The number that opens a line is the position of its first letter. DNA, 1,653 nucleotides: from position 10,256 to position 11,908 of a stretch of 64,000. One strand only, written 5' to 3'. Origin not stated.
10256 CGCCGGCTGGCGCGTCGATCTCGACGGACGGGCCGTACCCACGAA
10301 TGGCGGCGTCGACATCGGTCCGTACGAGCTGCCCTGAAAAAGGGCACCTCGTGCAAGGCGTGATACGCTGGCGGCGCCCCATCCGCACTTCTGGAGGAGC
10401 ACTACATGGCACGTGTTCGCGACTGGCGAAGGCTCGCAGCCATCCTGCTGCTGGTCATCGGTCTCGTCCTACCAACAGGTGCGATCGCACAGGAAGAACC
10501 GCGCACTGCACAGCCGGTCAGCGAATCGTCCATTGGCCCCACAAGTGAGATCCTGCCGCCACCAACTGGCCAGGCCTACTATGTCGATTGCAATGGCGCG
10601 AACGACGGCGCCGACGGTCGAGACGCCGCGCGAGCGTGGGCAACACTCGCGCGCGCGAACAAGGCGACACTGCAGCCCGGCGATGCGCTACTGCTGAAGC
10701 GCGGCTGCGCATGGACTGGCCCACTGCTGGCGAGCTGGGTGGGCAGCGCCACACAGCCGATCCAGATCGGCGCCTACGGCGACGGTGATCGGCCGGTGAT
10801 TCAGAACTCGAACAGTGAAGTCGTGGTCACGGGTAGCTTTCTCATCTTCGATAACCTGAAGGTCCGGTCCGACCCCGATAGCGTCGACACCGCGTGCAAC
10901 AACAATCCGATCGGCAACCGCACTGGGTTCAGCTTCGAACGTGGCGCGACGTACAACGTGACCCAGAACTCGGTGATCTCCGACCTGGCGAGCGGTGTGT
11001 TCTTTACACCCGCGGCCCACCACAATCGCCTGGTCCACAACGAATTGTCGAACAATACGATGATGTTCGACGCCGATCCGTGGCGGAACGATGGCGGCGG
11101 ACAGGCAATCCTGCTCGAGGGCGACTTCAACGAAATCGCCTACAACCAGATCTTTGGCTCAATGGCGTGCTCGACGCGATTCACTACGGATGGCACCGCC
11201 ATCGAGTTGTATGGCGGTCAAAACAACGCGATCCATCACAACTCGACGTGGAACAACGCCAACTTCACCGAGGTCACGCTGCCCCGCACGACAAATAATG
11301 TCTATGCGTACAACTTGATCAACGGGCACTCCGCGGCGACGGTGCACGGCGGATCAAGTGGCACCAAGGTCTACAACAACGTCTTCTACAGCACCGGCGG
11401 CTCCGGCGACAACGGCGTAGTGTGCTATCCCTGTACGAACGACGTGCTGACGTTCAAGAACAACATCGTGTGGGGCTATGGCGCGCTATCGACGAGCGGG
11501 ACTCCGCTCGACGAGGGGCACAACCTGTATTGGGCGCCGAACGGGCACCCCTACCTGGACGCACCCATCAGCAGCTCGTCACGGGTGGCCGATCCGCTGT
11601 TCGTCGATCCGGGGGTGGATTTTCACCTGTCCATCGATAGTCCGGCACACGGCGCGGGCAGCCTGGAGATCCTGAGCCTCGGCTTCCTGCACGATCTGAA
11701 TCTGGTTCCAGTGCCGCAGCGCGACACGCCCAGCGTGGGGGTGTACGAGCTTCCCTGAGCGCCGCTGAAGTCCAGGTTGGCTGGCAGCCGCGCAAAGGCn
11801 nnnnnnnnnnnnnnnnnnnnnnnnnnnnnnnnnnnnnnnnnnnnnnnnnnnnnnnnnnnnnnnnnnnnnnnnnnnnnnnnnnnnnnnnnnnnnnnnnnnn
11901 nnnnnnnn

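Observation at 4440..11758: Array of four paralogous secreted beta-helix proteins embedded between the precursor genes and the polymerase of the glycan locus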

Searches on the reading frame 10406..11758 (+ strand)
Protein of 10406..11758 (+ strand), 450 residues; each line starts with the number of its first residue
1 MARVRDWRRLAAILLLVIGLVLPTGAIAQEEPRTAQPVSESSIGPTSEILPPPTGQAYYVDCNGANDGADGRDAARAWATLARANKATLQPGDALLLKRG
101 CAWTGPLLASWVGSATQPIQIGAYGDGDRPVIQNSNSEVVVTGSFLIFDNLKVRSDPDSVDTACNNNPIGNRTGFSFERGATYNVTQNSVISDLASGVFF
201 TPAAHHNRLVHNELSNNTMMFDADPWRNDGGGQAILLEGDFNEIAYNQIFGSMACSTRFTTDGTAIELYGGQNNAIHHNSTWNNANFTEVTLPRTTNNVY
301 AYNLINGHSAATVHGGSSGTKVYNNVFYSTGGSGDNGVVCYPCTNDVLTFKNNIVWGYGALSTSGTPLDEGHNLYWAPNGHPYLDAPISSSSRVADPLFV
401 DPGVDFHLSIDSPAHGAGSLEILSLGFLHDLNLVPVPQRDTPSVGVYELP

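Call 7: search_protein_families(library=pfam, proteins=[window:10406-11758:+], max_evalue=0.1)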
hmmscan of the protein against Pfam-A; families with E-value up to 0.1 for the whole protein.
window:10406-11758:+ (450 aa): 2 families
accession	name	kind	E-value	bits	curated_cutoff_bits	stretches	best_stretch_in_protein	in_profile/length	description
PF05048.19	NosD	-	6.6e-06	26.1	23.6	2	165-219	119-174/212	Periplasmic copper-binding protein (NosD)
PF13229.12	Beta_helix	-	0.00023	21.3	25.9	1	232-356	23-135/158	Right handed beta helix region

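Call 12: find_homologous_proteins(query=window:10406-11755:+)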
Query window:10406-11755:+ (450 aa): 109 proteins with E <= 0.001 among 8000 candidates.
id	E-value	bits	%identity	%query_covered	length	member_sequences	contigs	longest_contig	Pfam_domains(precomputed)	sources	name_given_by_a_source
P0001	0.0e+0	1040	100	100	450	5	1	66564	PF05048.20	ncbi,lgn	ncbi:MAG TPA: hypothetical protein VGL99_29750 [Chloroflexota bacterium]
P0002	4.3e-208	710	70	96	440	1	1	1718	-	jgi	-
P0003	1.3e-207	708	71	94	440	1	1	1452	-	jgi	-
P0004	2.7e-199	681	64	100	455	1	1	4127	-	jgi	jgi:hypothetical protein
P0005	5.7e-178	611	64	92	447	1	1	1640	PF13229.13,PF14592.13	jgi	-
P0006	2.7e-155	536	57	90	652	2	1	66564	PF13229.13,PF12690.14,PF14524.13,PF14592.13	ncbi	ncbi:MAG TPA: choice-of-anchor Q domain-containing protein [Chloroflexota bacterium]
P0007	1.1e-143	498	57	87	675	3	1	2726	PF12690.14,PF14524.13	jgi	-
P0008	2.9e-125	437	52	85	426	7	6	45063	-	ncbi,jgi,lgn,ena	-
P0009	8.7e-116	406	50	85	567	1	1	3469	PF14524.13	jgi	jgi:hypothetical protein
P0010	1.2e-107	379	50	81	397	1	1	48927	-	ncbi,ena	-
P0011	8.4e-105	369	62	57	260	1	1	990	PF13229.13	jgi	-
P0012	2.7e-97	345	43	87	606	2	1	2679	PF13229.13,PF02018.24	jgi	-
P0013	1.3e-96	342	45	87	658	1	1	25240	PF13229.13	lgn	-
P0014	2.2e-96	342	44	88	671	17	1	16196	PF12690.14,PF01835.26,PF17161.11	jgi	jgi:hypothetical protein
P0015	7.2e-96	340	44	89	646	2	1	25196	-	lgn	-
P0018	2.9e-90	321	39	98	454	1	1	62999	-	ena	-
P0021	2.9e-89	318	44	87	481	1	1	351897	-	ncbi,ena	-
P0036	1.0e-65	241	38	87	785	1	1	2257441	PF18099.8,PF16990.12,PF03422.22,PF24108.2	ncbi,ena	-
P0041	9.6e-60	221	37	88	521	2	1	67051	-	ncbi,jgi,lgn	ncbi:MAG: hypothetical protein RI947_509 [Candidatus Parcubacteria bacterium]|jgi:hypothetical prote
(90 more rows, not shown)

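Call 14: search_protein_families(library=ncbifam, proteins=[window:10406-11755:+], max_evalue=0.1)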
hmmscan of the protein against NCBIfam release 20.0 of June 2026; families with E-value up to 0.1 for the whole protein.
window:10406-11755:+ (450 aa): 1 family
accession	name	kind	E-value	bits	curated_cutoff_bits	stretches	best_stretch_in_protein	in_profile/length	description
NF047897.1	LctobiosidLnbX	equivalog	2.3e-10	39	2500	1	15-134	17-128/1498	lacto-N-biosidase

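Call 19: find_encoding_contigs(protein=P0008, flank=10000, max_places=3)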
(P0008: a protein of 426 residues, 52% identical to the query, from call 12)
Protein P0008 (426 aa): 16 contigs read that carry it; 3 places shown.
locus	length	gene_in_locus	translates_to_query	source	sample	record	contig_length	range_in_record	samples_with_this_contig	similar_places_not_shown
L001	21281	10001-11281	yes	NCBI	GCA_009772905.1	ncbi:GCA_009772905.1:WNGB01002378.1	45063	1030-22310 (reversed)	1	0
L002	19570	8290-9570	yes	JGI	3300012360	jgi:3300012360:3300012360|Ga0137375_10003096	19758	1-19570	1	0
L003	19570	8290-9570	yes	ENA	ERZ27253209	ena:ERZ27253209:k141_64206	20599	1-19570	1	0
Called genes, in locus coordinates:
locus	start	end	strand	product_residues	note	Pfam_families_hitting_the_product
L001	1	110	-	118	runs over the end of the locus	-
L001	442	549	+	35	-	-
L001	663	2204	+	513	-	PF05362:Lon_C (weak), PF13541:ChlI, PF00493:MCM (faint), PF01078:Mg_chelatase, PF05496:RuvB_N (faint), PF00158:Sigma54_activat (faint), PF07728:AAA_5 (faint), PF13335:Mg_chelatase_C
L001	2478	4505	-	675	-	PF12729:4HB_MCP_1, PF00672:HAMP, PF10046:BLOC1_2 (faint), PF00015:MCPsignal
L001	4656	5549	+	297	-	PF00535:Glycos_transf_2, PF10111:Glyco_tranf_2_2 (weak), PF13641:Glyco_tranf_2_3 (weak)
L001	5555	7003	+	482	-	PF01943:Polysacc_synt, PF13440:Polysacc_synt_3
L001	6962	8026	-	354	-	PF00155:Aminotran_1_2, PF01041:DegT_DnrJ_EryC1, PF00266:Aminotran_5 (weak), PF01212:Beta_elim_lyase (weak)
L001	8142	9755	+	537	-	PF14524:Wzt_C (weak), PF13229:Beta_helix (faint), PF17161:DUF5123 (faint)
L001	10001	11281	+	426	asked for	-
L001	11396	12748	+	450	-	PF05048:NosD (faint)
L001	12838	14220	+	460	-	PF04932:Wzy_C (weak)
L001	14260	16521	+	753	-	PF01522:Polysacc_deac_1 (faint), PF02786:CPSase_L_D2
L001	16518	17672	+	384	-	PF13439:Glyco_transf_4, PF13477:Glyco_trans_4_2 (weak), PF13579:Glyco_trans_4_4, PF20706:GT4-conflict (weak), PF00534:Glycos_transf_1, PF13692:Glyco_trans_1_4, PF13524:Glyco_trans_1_2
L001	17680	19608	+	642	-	PF13522:GATase_6, PF13537:GATase_7, PF00733:Asn_synthase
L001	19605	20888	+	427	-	PF02706:Wzz (weak)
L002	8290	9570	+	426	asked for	-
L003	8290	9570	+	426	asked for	-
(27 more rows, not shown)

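Call 20: find_encoding_contigs(protein=P0010, flank=10000, max_places=2)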
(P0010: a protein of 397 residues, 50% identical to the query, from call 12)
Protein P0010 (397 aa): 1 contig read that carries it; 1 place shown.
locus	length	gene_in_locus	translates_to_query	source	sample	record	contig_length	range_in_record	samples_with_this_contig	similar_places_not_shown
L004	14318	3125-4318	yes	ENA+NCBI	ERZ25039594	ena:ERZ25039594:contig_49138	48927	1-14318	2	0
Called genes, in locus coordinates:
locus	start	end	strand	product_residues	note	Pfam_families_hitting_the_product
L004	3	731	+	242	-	?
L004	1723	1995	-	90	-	-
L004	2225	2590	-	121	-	-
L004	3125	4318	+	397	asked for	-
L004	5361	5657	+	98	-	-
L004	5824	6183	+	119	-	-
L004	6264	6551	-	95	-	-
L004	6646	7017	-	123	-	PF14224:DUF4331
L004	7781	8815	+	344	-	-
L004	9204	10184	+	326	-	PF04392:ABC_sub_bind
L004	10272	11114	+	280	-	PF08448:PAS_4, PF00512:HisKA (weak)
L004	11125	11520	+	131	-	PF02518:HATPase_c, PF13581:HATPase_c_2 (weak)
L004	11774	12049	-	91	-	PF12071:DUF3551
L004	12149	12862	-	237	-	PF13480:Acetyltransf_6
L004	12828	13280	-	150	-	-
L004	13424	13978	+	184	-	-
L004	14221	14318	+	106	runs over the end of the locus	-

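Call 23: find_encoding_contigs(protein=P0013, flank=10000, max_places=1)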
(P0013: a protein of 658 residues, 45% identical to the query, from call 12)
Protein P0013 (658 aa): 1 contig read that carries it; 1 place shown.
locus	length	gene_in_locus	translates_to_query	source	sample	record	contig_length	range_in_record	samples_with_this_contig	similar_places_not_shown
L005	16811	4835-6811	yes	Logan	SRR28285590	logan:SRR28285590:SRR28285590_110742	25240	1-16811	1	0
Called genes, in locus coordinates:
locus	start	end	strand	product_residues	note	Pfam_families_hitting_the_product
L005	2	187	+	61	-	?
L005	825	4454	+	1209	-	PF05345:He_PIG (faint)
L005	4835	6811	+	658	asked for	PF13229:Beta_helix (faint)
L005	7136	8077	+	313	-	-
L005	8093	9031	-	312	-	PF01073:3Beta_HSD, PF01370:Epimerase, PF02719:Polysacc_synt_2, PF04321:RmlD_sub_bind, PF07993:NAD_binding_4 (faint), PF16363:GDP_Man_Dehyd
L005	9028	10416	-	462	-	PF03721:UDPG_MGDP_dh_N, PF00984:UDPG_MGDP_dh, PF03720:UDPG_MGDP_dh_C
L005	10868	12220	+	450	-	-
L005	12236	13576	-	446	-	PF00479:G6PD_N, PF02781:G6PD_C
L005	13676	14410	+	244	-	PF01128:IspD, PF12804:NTP_transf_3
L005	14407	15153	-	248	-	PF01066:CDP-OH_P_transf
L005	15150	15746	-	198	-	-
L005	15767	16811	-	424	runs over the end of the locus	PF13439:Glyco_transf_4, PF13579:Glyco_trans_4_4, PF00534:Glycos_transf_1, PF13692:Glyco_trans_1_4, PF13524:Glyco_trans_1_2 (weak)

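Call 24: find_encoding_contigs(protein=P0018, flank=10000, max_places=1)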
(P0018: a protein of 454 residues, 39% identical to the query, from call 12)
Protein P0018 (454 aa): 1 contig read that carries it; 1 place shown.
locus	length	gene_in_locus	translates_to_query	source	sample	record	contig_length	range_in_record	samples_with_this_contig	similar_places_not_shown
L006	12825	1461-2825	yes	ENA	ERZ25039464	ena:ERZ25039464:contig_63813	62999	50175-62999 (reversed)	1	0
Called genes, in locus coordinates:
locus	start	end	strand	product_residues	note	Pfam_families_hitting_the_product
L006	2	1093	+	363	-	?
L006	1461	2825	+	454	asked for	-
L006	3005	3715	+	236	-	PF13489:Methyltransf_23, PF08241:Methyltransf_11, PF08242:Methyltransf_12, PF13649:Methyltransf_25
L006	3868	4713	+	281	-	-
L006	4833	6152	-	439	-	-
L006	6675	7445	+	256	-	PF13439:Glyco_transf_4 (faint), PF20706:GT4-conflict, PF00534:Glycos_transf_1, PF13692:Glyco_trans_1_4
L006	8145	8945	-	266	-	PF00534:Glycos_transf_1, PF13692:Glyco_trans_1_4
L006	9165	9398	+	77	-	-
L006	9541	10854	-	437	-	PF07602:DUF1565 (faint), PF22842:Pel9A-like_beta_helix, PF05048:NosD (faint), PF13229:Beta_helix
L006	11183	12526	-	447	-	PF17803:Cadherin_4 (faint), PF05345:He_PIG, PF17963:Big_9, PF05345:He_PIG, PF17963:Big_9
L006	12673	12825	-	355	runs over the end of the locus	PF05345:He_PIG, PF17963:Big_9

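Call 25: find_encoding_contigs(protein=P0021, flank=10000, max_places=1)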
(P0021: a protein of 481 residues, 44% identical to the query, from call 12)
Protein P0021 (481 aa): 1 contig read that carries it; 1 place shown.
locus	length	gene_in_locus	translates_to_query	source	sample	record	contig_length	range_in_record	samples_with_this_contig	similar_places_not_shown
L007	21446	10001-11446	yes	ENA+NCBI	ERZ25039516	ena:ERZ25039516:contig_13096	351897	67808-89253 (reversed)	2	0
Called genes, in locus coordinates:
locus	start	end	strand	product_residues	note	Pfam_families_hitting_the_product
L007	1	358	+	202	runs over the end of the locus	PF13580:SIS_2, PF01380:SIS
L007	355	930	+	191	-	PF08645:PNK3P (weak), PF13242:Hydrolase_like (weak)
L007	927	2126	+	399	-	PF13439:Glyco_transf_4, PF00534:Glycos_transf_1, PF13692:Glyco_trans_1_4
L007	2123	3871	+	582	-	PF13439:Glyco_transf_4, PF13477:Glyco_trans_4_2 (weak), PF13579:Glyco_trans_4_4, PF20706:GT4-conflict, PF00534:Glycos_transf_1, PF13692:Glyco_trans_1_4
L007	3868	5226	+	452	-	PF01943:Polysacc_synt (weak)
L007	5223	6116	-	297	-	PF05050:Methyltransf_21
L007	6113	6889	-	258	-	PF07760:DUF1616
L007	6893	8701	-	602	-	-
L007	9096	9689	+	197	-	PF01583:APS_kinase, PF13671:AAA_33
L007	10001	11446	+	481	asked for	-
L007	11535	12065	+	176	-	-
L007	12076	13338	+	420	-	PF13439:Glyco_transf_4, PF13579:Glyco_trans_4_4, PF00534:Glycos_transf_1, PF13692:Glyco_trans_1_4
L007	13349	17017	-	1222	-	PF13229:Beta_helix (weak)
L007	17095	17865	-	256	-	PF00535:Glycos_transf_2, PF13641:Glyco_tranf_2_3 (weak)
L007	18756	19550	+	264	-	PF00459:Inositol_P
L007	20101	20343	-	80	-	-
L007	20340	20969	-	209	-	PF00528:BPD_transp_1 (weak)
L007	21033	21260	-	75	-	-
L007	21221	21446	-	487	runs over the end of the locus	PF12974:Phosphonate-bd, PF13379:NMT1_2, PF09084:NMT1, PF00005:ABC_tran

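Call 26: predict_structure(alignment_id=A2)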
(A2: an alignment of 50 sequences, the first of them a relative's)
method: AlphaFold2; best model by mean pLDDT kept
length: 450 residues; sequences in the alignment: 50
mean_pLDDT: 90.4   pTM: 0.88
mean pLDDT of the five models: 90.4, 90.0, 89.8, 89.5, 89.1
residues with pLDDT >= 90: 365; 70-90: 31; 50-70: 32; < 50: 22
segments of 3 or more residues with pLDDT < 50: 1-6, 19-31
pLDDT, mean of each block of 10 residues (from residue 1): 47 50 46 56 63 96 96 98 98 98 98 98 97 98 98 98 93 98 98 98 98 97 80 97 98 88 95 98 94 97 93 94 95 71 95 96 95 96 95 98 94 97 97 94 92
secondary structure, 60 per line:
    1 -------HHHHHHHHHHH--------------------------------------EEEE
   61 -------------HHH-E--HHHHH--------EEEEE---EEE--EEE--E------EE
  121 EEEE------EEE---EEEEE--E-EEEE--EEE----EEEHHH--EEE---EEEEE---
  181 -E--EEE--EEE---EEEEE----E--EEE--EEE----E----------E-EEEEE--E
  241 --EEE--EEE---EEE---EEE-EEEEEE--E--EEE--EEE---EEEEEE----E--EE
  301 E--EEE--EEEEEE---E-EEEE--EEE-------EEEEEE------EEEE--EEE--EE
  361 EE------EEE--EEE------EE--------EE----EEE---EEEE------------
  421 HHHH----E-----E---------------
elements in order: H8-18 E57-60 H81-85 E94-98 E102-104 E107-109 E119-124 E131-133 E137-141 E146-149 E152-154 E159-161 E167-169 E173-177 E185-187 E190-192 E196-200 E208-210 E213-215 E233-237 E243-245 E248-250 E254-256 E260-262 E264-269 E275-277 E280-282 E286-291 E299-301 E304-306 E309-314 E320-323 E326-328 E336-341 E348-351 E354-356 E359-362 E369-371 E374-376 E399-401 E405-408 H421-424
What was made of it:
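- On Right-handed parallel beta-helix (pectate-lyase-like) fold superfamily: The AlphaFold model (pLDDT 90.4) is a run of short strands from residue 57 to about 410 (call 26).
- The AlphaFold model of paralogue 4 has pLDDT 90.4 and pTM 0.88, and is all-beta from residue 57 (call 26).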

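Call 28: find_encoding_contigs(protein=P0036, flank=10000, max_places=1)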
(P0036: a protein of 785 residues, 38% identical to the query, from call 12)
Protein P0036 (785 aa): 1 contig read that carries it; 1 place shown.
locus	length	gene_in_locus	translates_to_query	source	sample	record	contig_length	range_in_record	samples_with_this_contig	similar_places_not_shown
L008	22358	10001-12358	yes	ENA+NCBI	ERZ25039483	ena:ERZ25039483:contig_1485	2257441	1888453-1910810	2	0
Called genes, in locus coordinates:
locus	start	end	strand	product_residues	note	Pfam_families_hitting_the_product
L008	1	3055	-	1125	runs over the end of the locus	PF08448:PAS_4, PF01590:GAF, PF13185:GAF_2, PF00989:PAS, PF08447:PAS_3, PF08448:PAS_4, PF13426:PAS_9, PF08447:PAS_3, +11 more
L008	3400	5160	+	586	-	PF04389:Peptidase_M28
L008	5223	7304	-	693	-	PF00069:Pkinase, PF07714:PK_Tyr_Ser-Thr, PF27998:ArabinogalactanP (faint), PF01522:Polysacc_deac_1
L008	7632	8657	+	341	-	PF01488:Shikimate_DH, PF03446:NAD_binding_2, PF03807:F420_oxidored, PF00393:6PGD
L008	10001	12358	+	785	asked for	PF03422:CBM_6, PF16990:CBM_35, PF18099:CBM_35_2, PF24108:DUF7383 (faint), PF03422:CBM_6, PF16990:CBM_35, PF18099:CBM_35_2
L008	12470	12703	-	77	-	-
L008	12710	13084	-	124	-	-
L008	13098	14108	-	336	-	PF01636:APH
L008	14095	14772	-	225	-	-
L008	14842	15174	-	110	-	-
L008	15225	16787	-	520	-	-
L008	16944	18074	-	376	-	PF00535:Glycos_transf_2, PF10111:Glyco_tranf_2_2 (weak), PF13641:Glyco_tranf_2_3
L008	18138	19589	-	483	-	PF01943:Polysacc_synt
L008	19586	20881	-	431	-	PF13439:Glyco_transf_4, PF13579:Glyco_trans_4_4, PF20706:GT4-conflict (faint), PF00534:Glycos_transf_1, PF13692:Glyco_trans_1_4, PF13524:Glyco_trans_1_2 (weak)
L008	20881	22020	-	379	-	PF13477:Glyco_trans_4_2, PF13439:Glyco_transf_4, PF13579:Glyco_trans_4_4, PF20706:GT4-conflict, PF00534:Glycos_transf_1, PF13692:Glyco_trans_1_4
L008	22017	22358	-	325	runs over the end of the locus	PF13469:Sulfotransfer_3 (faint)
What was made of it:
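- P0036 carries two CBM6/35 modules (call 28).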

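Call 29: find_encoding_contigs(protein=P0041, flank=10000, max_places=1)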
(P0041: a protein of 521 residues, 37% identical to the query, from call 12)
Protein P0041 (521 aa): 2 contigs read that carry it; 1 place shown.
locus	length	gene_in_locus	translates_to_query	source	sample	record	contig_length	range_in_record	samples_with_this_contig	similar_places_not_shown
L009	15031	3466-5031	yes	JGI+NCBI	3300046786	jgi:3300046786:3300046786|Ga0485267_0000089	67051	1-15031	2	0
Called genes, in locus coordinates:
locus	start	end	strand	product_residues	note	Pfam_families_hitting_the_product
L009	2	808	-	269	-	PF08218:Citrate_ly_lig (weak), PF13521:AAA_28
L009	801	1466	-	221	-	PF04973:NMN_transporter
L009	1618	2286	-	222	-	PF00293:NUDIX, PF19368:WHD_AraR, PF21906:WHD_NrtR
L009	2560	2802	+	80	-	-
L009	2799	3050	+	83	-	-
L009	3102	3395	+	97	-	-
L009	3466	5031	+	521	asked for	-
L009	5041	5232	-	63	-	-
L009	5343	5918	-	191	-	-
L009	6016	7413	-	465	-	PF09852:DUF2079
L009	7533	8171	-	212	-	PF00730:HhH-GPD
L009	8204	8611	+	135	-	PF05014:Nuc_deoxyrib_tr, PF15891:Nuc_deoxyri_tr2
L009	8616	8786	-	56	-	-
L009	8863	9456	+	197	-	-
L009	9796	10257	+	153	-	PF08123:DOT1, PF02353:CMAS, PF06325:PrmA (weak), PF13847:Methyltransf_31, PF08241:Methyltransf_11 (weak), PF08242:Methyltransf_12 (weak), PF13649:Methyltransf_25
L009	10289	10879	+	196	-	-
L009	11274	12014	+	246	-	-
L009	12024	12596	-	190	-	PF18904:DUF5660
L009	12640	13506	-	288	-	PF05697:Trigger_N, PF05698:Trigger_C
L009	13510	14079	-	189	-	-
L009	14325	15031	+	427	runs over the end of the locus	PF00919:UPF0004, PF04055:Radical_SAM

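Call 30: fold_search(model_id=the predicted structure, library=pdb)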
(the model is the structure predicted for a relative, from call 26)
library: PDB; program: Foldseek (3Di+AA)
matches with E <= 10: 499; with E <= 0.001: 53
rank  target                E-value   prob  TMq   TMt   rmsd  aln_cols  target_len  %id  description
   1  7v6i_A                6.4e-12  1.00  0.52  0.41   8.7       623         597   14  Crystal structure of lacto-N-biosidase BsaX from Bifidobacterium saguini, lacto-N-biose complex (released 2022-02-09)
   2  7v6m_A                7.4e-12  1.00  0.46  0.38   9.7       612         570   16  Crystal structure of lacto-N-biosidase TnX from Tynzenella nexilis, lacto-N-biose complex (released 2022-02-09)
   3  5gqc_D                4.1e-10  1.00  0.45  0.37  10.3       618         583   15  Crystal structure of lacto-N-biosidase LnbX from Bifidobacterium longum subsp. longum, ligand-free form (released 2017-04-19)
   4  6kqt_A                1.6e-09  1.00  0.41  0.31  11.0       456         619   16  Crystal Structure of GH136 lacto-N-biosidase from Eubacterium ramulus - native protein (released 2020-06-10)
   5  6kqs_A                2.1e-09  1.00  0.46  0.35   9.0       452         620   15  Crystal Structure of GH136 lacto-N-biosidase from Eubacterium ramulus - selenomethionine derivative (released 2020-06-10)
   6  5gqc_A                2.4e-09  1.00  0.49  0.40   9.8       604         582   14  Crystal structure of lacto-N-biosidase LnbX from Bifidobacterium longum subsp. longum, ligand-free form (released 2017-04-19)
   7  1ru4                  1.9e-08  1.00  0.55  0.61   7.2       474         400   17  Crystal structure of pectate lyase Pel9A (released 2004-04-13)
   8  6kfn                  2.1e-07  1.00  0.42  0.62   6.6       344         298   16  Crystal structure of alginate lyase from Paenibacillus sp. str. FPU-7 (released 2019-10-30)
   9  8bwk_B                3.1e-07  1.00  0.40  0.28   9.7       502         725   13  Metagenomic derived PL6 alginate lyase (released 2023-12-20)
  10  5olq_A                3.2e-07  1.00  0.44  0.47  10.4       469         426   15  Rhamnogalacturonan lyase (released 2017-11-29)
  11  5olq_C                3.6e-07  1.00  0.42  0.44   9.0       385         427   15  Rhamnogalacturonan lyase (released 2017-11-29)
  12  5olr_A                3.7e-07  1.00  0.40  0.42  12.0       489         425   12  Rhamnogalacturonan lyase (released 2017-11-29)
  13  7o7a_B                3.9e-07  1.00  0.38  0.41   9.0       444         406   13  Structure of the PL6 family alginate lyase Pedsa0632 from Pseudopedobacter saltans (released 2021-07-28)
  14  7o84_B                5.7e-07  1.00  0.37  0.40  10.6       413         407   13  Structure of the PL6 family alginate lyase Pedsa0632 from Pseudopedobacter saltans in complex with substrate (released 2021-07-28)
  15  5olr_C                8.2e-07  1.00  0.42  0.44  11.5       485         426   14  Rhamnogalacturonan lyase (released 2017-11-29)
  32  9ozd_C                8.0e-05  1.00  0.31  0.37  11.2       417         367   11  Crystal structure of the polysaccharide lyase RbmB from Vibrio cholerae bound to Vibrio Polysaccharide (released 2026-03-11)
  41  9ozd_B                3.9e-04  1.00  0.33  0.39  11.2       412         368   11  Crystal structure of the polysaccharide lyase RbmB from Vibrio cholerae bound to Vibrio Polysaccharide (released 2026-03-11)
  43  9ozd_A                4.3e-04  0.98  0.24  0.28  12.0       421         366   12  Crystal structure of the polysaccharide lyase RbmB from Vibrio cholerae bound to Vibrio Polysaccharide (released 2026-03-11)
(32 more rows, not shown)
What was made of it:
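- On Right-handed parallel beta-helix (pectate-lyase-like) fold superfamily: All top Foldseek hits are beta-helix enzymes (call 30).
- Closest known: RbmB of Vibrio cholerae and PL6/PL9 beta-helix lyases. Same: They share the beta-helix fold (Foldseek E from 1e-4 to 2e-8, call 30). RbmB is encoded with the VPS matrix genes and degrades the cell's own matrix polysaccharide (PDB 9ozd title, call 30).
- Pel9A, PL6 lyases, a rhamnogalacturonan lyase and RbmB follow (call 30). Foldseek hits include PL9 Pel9A (E=2e-8), many PL6 alginate lyases and chondroitinase B, and RbmB (call 30).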
